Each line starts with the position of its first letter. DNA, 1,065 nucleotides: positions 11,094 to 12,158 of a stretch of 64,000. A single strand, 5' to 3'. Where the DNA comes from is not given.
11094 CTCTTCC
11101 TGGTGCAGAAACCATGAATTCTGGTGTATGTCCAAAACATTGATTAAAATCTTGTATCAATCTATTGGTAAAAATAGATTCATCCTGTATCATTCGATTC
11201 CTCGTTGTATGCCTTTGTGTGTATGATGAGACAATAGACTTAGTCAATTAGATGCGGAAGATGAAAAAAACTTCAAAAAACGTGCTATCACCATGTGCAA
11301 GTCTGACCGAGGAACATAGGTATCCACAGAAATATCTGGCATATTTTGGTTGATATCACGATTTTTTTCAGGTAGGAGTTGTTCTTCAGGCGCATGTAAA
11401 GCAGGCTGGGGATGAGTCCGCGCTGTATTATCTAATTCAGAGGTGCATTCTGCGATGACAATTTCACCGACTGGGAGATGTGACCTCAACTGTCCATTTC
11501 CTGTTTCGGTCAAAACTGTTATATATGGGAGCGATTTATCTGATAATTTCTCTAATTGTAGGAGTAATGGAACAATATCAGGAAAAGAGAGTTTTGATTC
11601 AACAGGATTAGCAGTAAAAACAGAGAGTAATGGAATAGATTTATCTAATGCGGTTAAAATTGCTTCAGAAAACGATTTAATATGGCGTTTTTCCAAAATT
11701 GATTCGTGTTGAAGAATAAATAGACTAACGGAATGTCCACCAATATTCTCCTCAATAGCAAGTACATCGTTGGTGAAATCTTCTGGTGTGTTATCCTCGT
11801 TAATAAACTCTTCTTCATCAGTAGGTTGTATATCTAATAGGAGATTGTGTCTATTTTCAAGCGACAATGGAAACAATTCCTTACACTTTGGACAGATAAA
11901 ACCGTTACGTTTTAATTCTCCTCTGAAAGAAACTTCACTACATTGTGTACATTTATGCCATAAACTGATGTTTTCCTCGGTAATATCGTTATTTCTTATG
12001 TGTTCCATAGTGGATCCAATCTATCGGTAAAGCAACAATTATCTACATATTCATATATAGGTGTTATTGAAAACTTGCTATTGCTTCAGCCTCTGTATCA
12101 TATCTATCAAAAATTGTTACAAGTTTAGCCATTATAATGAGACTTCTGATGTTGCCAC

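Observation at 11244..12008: Degenerate AccD paralogue (zinc ribbon retained, catalytic glycines lost) translationally coupled to galK and a ROK kinase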

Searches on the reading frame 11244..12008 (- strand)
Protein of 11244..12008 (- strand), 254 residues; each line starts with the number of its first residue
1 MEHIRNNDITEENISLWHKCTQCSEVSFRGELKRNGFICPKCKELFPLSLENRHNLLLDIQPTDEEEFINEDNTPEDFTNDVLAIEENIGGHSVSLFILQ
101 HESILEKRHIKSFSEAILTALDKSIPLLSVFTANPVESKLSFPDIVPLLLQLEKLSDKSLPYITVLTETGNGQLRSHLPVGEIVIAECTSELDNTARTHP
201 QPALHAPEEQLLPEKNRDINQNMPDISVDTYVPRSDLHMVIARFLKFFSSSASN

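Call 3: search_protein_families(library=pfam, proteins=[window:11244-12008:-], max_evalue=1)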
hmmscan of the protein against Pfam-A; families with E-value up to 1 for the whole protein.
window:11244-12008:- (254 aa): 5 families
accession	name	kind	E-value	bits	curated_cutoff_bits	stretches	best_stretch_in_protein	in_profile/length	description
PF17848.7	Zn_ribbon_ACC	-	1.4e-06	28.8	24.5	1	17-42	1-26/26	Acetyl-CoA carboxylase zinc finger domain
PF24458.1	DUF7573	-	0.1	13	30.2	1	19-44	13-38/39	Domain of unknown function (DUF7573)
PF23499.1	YnfU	-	0.29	11.5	27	1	19-46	21-48/49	YnfU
PF23475.1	zf-Tbcl_FmdE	-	0.31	11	23.2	1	38-49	9-20/35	FmdE treble clef zinc finger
PF18439.7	zf_UBZ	-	0.65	10.2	25.6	1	36-55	2-21/32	Ubiquitin-Binding Zinc Finger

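Call 4: search_protein_families(library=ncbifam, proteins=[window:11244-12008:-], max_evalue=1)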
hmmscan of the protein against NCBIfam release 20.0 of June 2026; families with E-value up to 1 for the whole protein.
window:11244-12008:- (254 aa): 2 families
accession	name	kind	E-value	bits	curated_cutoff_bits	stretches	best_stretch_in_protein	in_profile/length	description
TIGR00515.1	accD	equivalog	1.2e-12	47.8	317.45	2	7-77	16-83/285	acetyl-CoA carboxylase, carboxyltransferase subunit beta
NF038384.1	zinc_YnfU_fam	subfamily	0.068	12.8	36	1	19-46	21-48/52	YnfU family zinc-binding protein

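Call 5: search_solved_structures(query=window:11244-12008:-, max_evalue=10, show_alignments=3)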
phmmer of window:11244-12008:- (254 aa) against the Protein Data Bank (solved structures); distinct sequences matched with E-value up to 10: 4.
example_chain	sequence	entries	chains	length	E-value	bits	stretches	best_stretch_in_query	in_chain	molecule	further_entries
8uxz_D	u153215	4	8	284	3.1e-11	46.4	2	15-59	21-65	Acetyl-coenzyme A carboxylase carboxyl transferase subunit beta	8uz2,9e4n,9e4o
2f9y_B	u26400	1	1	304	3.9e-11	46.1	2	15-59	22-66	Acetyl-coenzyme A carboxylase carboxyl transferase subunit beta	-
9m70_A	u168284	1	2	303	7.9e-09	38.5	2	119-250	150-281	Acetyl-coenzyme A carboxylase carboxyl transferase subunit beta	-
2f9i_B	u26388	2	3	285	0.019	17.6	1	5-62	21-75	acetyl-coenzyme A carboxylase carboxyl transferase subunit beta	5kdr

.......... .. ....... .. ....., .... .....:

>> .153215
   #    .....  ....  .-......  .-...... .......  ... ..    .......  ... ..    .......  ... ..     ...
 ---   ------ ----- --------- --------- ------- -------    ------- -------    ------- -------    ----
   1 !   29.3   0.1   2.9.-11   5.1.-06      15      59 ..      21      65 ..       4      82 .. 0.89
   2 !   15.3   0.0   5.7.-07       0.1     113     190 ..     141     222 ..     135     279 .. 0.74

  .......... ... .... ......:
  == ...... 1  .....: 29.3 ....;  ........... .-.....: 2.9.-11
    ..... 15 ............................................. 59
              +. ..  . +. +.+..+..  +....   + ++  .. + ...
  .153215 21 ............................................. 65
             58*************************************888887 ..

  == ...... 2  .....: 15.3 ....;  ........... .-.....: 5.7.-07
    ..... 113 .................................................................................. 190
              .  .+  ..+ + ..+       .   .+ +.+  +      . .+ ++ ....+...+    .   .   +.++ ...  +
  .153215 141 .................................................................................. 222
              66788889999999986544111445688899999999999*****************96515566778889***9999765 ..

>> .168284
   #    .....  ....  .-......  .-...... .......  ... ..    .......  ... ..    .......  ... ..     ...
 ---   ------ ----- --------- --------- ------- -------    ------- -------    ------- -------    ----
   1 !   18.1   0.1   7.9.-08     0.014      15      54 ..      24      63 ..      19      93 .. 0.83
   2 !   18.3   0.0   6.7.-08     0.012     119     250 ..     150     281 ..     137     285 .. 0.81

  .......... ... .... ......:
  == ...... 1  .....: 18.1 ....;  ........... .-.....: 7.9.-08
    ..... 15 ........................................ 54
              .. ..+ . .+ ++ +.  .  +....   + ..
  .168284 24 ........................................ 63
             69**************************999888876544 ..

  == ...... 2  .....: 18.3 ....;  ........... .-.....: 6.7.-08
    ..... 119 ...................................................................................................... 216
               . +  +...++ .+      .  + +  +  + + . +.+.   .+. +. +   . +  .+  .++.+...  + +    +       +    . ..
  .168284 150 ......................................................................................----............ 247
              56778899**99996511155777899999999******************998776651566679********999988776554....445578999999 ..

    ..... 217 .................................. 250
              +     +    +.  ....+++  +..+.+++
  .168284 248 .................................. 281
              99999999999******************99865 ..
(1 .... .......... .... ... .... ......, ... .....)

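Call 6: find_homologous_proteins(query=window:11244-12008:-, max_evalue=0.001)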
Query window:11244-12008:- (254 aa): 94 proteins with E <= 0.001 among 567 candidates.
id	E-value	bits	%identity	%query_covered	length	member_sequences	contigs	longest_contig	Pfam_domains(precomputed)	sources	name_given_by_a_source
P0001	2.4e-164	563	100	100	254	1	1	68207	PF17848.8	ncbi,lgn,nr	ncbi:hypothetical protein JT359_07255 [Candidatus Poribacteria bacterium]|nr:hypothetical protein [C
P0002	2.1e-134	465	83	100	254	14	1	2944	PF17848.8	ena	-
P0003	5.2e-134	463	81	100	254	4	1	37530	PF17848.8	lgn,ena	-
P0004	1.5e-125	436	80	98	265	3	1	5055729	PF17848.8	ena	-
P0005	1.5e-111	390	73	98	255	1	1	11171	PF17848.8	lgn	-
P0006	7.5e-109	381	71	99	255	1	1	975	PF17848.8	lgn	-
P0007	1.9e-105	370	67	100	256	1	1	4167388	PF17848.8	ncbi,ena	-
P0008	5.2e-103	362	66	100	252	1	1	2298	PF17848.8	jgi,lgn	jgi:acetyl-CoA carboxylase carboxyl transferase subunit beta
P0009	6.9e-103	361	67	100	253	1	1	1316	PF17848.8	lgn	-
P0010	8.6e-103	361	67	100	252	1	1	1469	PF17848.8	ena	-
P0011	2.2e-101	356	66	100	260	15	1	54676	PF17848.8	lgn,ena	-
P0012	6.4e-99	348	67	99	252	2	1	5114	PF17848.8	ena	-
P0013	2.5e-98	346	65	97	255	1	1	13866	PF17848.8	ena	-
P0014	1.4e-97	344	66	100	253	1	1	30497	PF17848.8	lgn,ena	-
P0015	1.8e-97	344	65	98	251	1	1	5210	PF17848.8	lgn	-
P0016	2.5e-97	343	64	99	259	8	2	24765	PF17848.8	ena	-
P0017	9.6e-96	338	63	98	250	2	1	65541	PF17848.8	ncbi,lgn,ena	-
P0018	1.5e-95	337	63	99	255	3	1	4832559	PF17848.8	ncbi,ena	-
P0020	1.7e-93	331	62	99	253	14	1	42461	PF17848.8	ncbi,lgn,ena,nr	ncbi:MAG: hypothetical protein OXI43_05710 [Candidatus Poribacteria bacterium]|nr:hypothetical prote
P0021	5.0e-93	329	61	100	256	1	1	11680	PF17848.8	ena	-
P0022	7.3e-92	325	61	100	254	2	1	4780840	PF17848.8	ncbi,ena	-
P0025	6.8e-90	319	60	99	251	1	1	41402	PF17848.8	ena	-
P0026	1.4e-89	318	60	100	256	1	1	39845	PF17848.8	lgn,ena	-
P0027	8.0e-89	315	60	98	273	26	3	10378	PF17848.8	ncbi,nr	ncbi:hypothetical protein F4083_08395 [Candidatus Poribacteria bacterium]|nr:hypothetical protein [C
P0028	2.3e-87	311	57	99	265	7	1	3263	PF17848.8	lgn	-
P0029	2.3e-87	310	59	100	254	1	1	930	PF17848.8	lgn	-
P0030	3.5e-87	310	59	99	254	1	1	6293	PF17848.8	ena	-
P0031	3.8e-87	310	61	98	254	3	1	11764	PF17848.8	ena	-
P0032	7.2e-87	309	58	99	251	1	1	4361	PF17848.8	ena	-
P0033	1.0e-86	308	60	98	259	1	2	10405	PF17848.8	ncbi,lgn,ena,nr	ncbi:hypothetical protein F4212_11460 [Candidatus Poribacteria bacterium]|nr:hypothetical protein [C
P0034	1.2e-86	308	57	98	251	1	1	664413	PF17848.8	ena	-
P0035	1.5e-86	308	57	99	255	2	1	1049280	PF17848.8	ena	-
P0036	7.2e-86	306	57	100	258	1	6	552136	PF17848.8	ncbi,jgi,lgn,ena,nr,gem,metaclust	ncbi:MAG: hypothetical protein OXD54_01620 [Candidatus Poribacteria bacterium]|nr:hypothetical prote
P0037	8.1e-86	305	56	99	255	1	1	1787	PF17848.8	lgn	-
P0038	4.7e-85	303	58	100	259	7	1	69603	PF17848.8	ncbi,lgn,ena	-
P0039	6.5e-85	302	59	100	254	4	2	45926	PF17848.8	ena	-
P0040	1.0e-84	302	59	98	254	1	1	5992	PF17848.8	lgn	-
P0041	2.8e-84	300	57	99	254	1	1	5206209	PF17848.8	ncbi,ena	-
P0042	5.9e-84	299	56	100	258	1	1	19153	PF17848.8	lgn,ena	-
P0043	8.4e-84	299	58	100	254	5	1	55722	PF17848.8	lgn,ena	-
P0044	2.9e-83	297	57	99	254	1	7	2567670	PF17848.8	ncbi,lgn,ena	-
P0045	1.1e-82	295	57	100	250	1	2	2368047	PF17848.8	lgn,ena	-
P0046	4.3e-82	293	57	100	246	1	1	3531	PF17848.8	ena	-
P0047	1.8e-81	291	55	99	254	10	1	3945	PF17848.8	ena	-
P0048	7.4e-80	286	56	99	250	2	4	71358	PF17848.8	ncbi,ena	-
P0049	4.3e-78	280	55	99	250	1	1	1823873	PF17848.8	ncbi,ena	-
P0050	1.0e-77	279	54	99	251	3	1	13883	PF17848.8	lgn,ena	-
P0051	1.9e-77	278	55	99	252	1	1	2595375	PF17848.8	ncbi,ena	-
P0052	6.0e-70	253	61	79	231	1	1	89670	PF17848.8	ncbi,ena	-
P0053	2.3e-63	232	47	98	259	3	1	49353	PF17848.8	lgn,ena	-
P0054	3.6e-57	212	44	99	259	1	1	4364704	PF17848.8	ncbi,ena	-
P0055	1.2e-49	187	45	98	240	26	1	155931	PF17848.8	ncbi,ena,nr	ncbi:MAG: hypothetical protein OXU36_11080 [Candidatus Poribacteria bacterium]|nr:hypothetical prote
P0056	1.3e-48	184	44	98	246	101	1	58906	PF17848.8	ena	-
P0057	4.4e-48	182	44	96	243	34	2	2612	PF17848.8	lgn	-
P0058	1.3e-46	177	43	95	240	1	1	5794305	PF17848.8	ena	-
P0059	2.8e-46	176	43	94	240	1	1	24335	PF17848.8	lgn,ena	-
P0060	4.1e-46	175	43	95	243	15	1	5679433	PF17848.8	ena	-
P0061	1.1e-45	174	44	94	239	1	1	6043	PF17848.8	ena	-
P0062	2.0e-45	173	43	98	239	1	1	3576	PF17848.8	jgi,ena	jgi:acetyl-CoA carboxylase carboxyl transferase subunit beta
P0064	2.3e-45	173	43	98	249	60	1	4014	PF17848.8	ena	-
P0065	2.4e-45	173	43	96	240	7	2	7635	PF17848.8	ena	-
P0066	3.1e-45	173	42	95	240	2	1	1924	PF17848.8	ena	-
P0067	3.9e-45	172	40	98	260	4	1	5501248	PF17848.8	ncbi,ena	-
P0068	5.4e-45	172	43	98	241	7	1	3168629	PF17848.8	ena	-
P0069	8.5e-45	171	44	94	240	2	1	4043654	PF17848.8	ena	-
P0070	4.2e-44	169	42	98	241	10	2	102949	PF17848.8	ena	-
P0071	8.3e-44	168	41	95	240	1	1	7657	PF17848.8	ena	-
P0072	1.7e-43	167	41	98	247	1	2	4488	PF17848.8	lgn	-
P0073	2.5e-43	166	40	98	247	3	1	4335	PF17848.8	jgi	-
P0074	4.9e-43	165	40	97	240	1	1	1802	PF17848.8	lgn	-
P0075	1.8e-42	163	43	94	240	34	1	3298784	PF17848.8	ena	-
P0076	2.6e-42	163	41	95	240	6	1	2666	PF17848.8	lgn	-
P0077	2.6e-42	163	42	94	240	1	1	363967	PF17848.8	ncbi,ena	-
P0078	3.0e-42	163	41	94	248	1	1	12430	PF17848.8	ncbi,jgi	-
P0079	4.6e-42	162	42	94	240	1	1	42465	PF17848.8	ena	-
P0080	6.6e-42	162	42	94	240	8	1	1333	PF17848.8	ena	-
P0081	7.0e-42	162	40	94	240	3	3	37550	PF17848.8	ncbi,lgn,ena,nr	ncbi:hypothetical protein F4054_06480 [Candidatus Poribacteria bacterium]|nr:hypothetical protein [C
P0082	8.9e-42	161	42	94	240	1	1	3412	PF17848.8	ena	-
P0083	1.0e-41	161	41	94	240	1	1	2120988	PF17848.8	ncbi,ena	-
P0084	2.5e-41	160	41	94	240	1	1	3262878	PF17848.8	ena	-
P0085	3.9e-41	159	42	98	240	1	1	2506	PF17848.8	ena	-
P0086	1.0e-40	158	40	94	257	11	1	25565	PF17848.8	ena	-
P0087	2.0e-40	157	40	98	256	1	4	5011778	PF17848.8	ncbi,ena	-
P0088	5.2e-40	155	40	94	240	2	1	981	PF17848.8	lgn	-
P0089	1.5e-39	154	40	98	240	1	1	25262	PF17848.8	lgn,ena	-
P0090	1.6e-37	147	37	97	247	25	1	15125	PF17848.8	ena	-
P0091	3.8e-36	143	38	95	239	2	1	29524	PF17848.8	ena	-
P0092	9.2e-36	142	39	94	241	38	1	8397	PF17848.8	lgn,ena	-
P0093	1.7e-35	141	39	95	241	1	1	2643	PF17848.8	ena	-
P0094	3.0e-34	137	58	46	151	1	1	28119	PF17848.8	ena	-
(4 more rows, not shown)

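Call 12: search_solved_structures(query=A1, max_evalue=1, show_alignments=2)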
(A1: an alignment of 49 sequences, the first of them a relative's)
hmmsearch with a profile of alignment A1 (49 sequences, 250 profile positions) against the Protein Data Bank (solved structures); distinct sequences matched with E-value up to 1: 5.
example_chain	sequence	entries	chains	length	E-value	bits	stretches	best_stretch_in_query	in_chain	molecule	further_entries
9m70_A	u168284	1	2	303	1.6e-21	80.2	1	15-248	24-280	Acetyl-coenzyme A carboxylase carboxyl transferase subunit beta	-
8uxz_D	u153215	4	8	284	7.7e-21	77.9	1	15-188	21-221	Acetyl-coenzyme A carboxylase carboxyl transferase subunit beta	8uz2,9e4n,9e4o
2f9y_B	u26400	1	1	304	1e-20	77.5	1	15-188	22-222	Acetyl-coenzyme A carboxylase carboxyl transferase subunit beta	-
2f9i_B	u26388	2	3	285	5.3e-09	39.1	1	5-245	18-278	acetyl-coenzyme A carboxylase carboxyl transferase subunit beta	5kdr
8pel_B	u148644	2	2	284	0.11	15.2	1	74-174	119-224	Exoribonuclease phosphorolytic domain-containing protein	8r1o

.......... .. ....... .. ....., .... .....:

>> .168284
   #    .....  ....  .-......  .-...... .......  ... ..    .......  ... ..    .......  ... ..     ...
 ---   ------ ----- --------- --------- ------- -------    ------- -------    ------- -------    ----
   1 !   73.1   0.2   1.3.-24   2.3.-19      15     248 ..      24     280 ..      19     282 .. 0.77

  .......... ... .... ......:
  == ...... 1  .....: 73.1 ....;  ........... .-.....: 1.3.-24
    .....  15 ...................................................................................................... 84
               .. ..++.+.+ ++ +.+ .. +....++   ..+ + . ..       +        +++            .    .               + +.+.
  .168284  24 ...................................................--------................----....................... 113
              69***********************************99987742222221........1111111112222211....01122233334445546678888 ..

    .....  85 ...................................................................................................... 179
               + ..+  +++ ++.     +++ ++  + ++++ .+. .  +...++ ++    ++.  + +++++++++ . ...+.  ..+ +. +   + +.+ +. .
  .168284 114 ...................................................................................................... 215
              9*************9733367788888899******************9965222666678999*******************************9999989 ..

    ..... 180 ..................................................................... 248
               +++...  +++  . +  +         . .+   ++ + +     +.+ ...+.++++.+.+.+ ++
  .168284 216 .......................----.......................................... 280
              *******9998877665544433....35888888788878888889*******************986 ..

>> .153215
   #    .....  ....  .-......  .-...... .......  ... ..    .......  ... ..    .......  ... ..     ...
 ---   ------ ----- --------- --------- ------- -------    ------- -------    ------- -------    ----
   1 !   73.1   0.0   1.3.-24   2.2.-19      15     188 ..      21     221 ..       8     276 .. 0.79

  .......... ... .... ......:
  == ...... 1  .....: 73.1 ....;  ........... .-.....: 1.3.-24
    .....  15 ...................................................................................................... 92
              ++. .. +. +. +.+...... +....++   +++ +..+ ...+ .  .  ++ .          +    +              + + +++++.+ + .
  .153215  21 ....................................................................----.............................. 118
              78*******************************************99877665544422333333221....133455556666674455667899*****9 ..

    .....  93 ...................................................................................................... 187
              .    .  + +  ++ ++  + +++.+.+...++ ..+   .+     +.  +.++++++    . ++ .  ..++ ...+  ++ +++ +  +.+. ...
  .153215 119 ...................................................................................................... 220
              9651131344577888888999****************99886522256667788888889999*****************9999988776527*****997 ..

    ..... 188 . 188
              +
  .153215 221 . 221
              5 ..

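Call 13: find_encoding_contigs(protein=P0007, flank=10000, max_places=2)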
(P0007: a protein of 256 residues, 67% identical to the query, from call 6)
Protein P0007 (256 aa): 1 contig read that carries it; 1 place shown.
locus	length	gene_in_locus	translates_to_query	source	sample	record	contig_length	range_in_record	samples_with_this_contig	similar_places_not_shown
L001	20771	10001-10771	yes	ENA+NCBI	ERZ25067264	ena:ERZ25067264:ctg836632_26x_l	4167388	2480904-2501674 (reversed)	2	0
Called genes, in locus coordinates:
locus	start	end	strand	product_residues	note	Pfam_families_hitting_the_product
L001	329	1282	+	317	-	PF04389:Peptidase_M28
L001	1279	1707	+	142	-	-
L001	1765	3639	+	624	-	PF00890:FAD_binding_2 (faint), PF01134:GIDA, PF07992:Pyr_redox_2 (weak), PF12831:FAD_oxidored, PF21680:GIDA_C_1st, PF13932:SAM_GIDA_C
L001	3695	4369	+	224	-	PF02527:GidB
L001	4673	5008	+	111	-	PF01740:STAS, PF13466:STAS_2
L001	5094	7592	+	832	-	PF00672:HAMP (weak), PF00512:HisKA, PF02518:HATPase_c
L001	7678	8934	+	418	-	PF00072:Response_reg, PF07228:SpoIIE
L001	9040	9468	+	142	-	PF13581:HATPase_c_2, PF02518:HATPase_c (weak)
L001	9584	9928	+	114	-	PF01740:STAS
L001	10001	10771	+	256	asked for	PF17848:Zn_ribbon_ACC (weak)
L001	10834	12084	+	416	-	PF10509:GalKase_gal_bdg, PF00288:GHMP_kinases_N, PF08544:GHMP_kinases_C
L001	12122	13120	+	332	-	PF00480:ROK, PF01869:BcrAD_BadFG (faint)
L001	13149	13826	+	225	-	-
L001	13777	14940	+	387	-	PF08450:SGL (faint), PF17170:DUF5128 (faint), PF25021:TEN_NHL (faint), PF01436:NHL (weak)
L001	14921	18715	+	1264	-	-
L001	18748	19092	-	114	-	-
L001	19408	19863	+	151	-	PF02796:HTH_7 (faint), PF01527:HTH_Tnp_1 (weak), PF13011:LZ_Tnp_IS481 (weak), PF13384:HTH_23, PF13518:HTH_28, PF13551:HTH_29, PF13565:HTH_32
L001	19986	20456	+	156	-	PF13358:DDE_3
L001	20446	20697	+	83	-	PF01710:HTH_Tnp_IS630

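Call 14: find_encoding_contigs(protein=P0058, flank=10000, max_places=2)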
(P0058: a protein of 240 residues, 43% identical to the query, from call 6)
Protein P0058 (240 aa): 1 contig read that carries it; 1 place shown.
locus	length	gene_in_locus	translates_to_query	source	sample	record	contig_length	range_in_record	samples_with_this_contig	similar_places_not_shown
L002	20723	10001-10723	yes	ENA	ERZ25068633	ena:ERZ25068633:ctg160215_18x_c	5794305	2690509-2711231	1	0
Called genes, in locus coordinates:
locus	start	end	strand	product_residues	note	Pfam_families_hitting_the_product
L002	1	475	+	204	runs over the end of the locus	PF21176:RecR_HhH, PF02132:RecR_ZnF (weak), PF01751:Toprim, PF13662:Toprim_4, PF21175:RecR_C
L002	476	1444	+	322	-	PF04389:Peptidase_M28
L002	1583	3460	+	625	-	PF01134:GIDA, PF07992:Pyr_redox_2 (weak), PF12831:FAD_oxidored, PF21680:GIDA_C_1st, PF13932:SAM_GIDA_C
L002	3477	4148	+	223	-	PF02527:GidB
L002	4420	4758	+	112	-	PF01740:STAS, PF13466:STAS_2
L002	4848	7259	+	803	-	PF00672:HAMP, PF00512:HisKA, PF02518:HATPase_c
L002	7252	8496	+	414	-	PF00072:Response_reg, PF07228:SpoIIE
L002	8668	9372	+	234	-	PF13581:HATPase_c_2, PF02518:HATPase_c (weak)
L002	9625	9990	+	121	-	PF01740:STAS, PF13466:STAS_2 (weak)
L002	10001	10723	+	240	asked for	PF17848:Zn_ribbon_ACC (weak)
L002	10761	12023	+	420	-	PF10509:GalKase_gal_bdg, PF00288:GHMP_kinases_N, PF08544:GHMP_kinases_C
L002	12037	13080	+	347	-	PF00480:ROK (weak), PF01869:BcrAD_BadFG (faint), PF00480:ROK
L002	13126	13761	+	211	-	-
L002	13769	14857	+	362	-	PF08450:SGL (faint), PF17170:DUF5128 (faint), PF25021:TEN_NHL (faint), PF01436:NHL (weak)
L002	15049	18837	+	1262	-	-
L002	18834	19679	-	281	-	PF13385:Laminin_G_3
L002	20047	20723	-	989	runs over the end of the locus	PF04542:Sigma70_r2, PF07638:Sigma70_ECF, PF04545:Sigma70_r4, PF08281:Sigma70_r4_2, PF25174:Beta-prop_THOC3, PF25175:Beta-prop_WDR5, PF25173:Beta-prop_WDR3_1st, PF25175:Beta-prop_WDR5, +98 more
